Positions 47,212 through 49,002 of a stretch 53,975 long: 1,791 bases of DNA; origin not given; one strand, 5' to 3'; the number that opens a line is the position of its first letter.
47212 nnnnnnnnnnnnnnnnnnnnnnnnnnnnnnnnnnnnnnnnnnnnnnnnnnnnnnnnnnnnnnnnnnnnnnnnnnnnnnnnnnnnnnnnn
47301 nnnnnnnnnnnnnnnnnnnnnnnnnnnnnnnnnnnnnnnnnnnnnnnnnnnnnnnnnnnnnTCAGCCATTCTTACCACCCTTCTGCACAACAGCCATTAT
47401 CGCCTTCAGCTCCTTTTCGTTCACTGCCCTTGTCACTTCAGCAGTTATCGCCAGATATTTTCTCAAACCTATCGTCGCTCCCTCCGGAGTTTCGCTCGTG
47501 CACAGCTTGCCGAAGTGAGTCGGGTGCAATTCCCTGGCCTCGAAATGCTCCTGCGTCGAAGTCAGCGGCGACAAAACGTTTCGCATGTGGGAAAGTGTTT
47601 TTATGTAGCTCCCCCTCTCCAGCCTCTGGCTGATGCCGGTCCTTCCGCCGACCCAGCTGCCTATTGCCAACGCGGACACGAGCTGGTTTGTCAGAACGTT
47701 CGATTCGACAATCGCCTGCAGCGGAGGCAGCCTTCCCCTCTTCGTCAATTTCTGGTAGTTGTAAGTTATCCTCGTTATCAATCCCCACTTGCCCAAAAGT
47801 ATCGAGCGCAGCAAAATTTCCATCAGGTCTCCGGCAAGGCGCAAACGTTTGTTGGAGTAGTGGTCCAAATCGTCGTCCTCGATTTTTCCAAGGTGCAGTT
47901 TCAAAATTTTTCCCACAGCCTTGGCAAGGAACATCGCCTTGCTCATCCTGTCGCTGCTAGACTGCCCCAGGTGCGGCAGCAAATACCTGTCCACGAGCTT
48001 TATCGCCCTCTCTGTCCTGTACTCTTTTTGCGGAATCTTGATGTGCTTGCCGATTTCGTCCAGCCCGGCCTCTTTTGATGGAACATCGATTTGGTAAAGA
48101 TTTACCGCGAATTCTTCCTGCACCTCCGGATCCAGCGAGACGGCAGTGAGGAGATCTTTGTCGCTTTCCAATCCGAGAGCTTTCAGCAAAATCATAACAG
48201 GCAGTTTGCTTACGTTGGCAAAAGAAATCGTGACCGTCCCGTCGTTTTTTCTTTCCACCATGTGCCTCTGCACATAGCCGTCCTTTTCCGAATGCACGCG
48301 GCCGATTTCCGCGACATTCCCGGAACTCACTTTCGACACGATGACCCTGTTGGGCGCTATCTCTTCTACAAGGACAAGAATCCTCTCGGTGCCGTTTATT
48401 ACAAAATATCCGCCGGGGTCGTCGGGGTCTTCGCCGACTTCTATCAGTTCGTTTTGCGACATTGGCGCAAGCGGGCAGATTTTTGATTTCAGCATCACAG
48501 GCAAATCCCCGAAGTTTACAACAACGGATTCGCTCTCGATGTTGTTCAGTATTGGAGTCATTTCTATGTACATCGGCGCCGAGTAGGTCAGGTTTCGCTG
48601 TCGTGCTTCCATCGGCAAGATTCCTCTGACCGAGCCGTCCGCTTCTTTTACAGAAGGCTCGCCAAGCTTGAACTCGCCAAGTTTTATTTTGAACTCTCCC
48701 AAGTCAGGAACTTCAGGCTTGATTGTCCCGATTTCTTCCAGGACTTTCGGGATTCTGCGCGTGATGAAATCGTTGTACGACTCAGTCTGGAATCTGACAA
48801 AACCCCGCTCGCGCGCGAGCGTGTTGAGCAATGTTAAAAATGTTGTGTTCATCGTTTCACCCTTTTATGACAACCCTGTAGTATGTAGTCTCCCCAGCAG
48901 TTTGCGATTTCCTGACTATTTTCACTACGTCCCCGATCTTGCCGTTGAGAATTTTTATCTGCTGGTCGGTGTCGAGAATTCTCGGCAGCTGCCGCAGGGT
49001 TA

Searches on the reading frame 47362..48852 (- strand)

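Call 50: search_protein_families(library=pfam, proteins=[window:47362-48852:-], max_evalue=0.001)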
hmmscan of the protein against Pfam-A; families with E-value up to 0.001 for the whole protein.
window:47362-48852:- (496 aa): 3 families
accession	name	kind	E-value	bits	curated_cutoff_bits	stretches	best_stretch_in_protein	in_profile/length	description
PF04563.20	RNA_pol_Rpb2_1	-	1.7e-44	152.2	28.2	1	18-385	2-199/203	RNA polymerase beta subunit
PF04561.19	RNA_pol_Rpb2_2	-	5.5e-26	91.9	21.7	1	167-338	2-190/190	RNA polymerase Rpb2, domain 2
PF04565.21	RNA_pol_Rpb2_3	-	2.2e-19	69.8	21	1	410-473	2-68/68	RNA polymerase Rpb2, domain 3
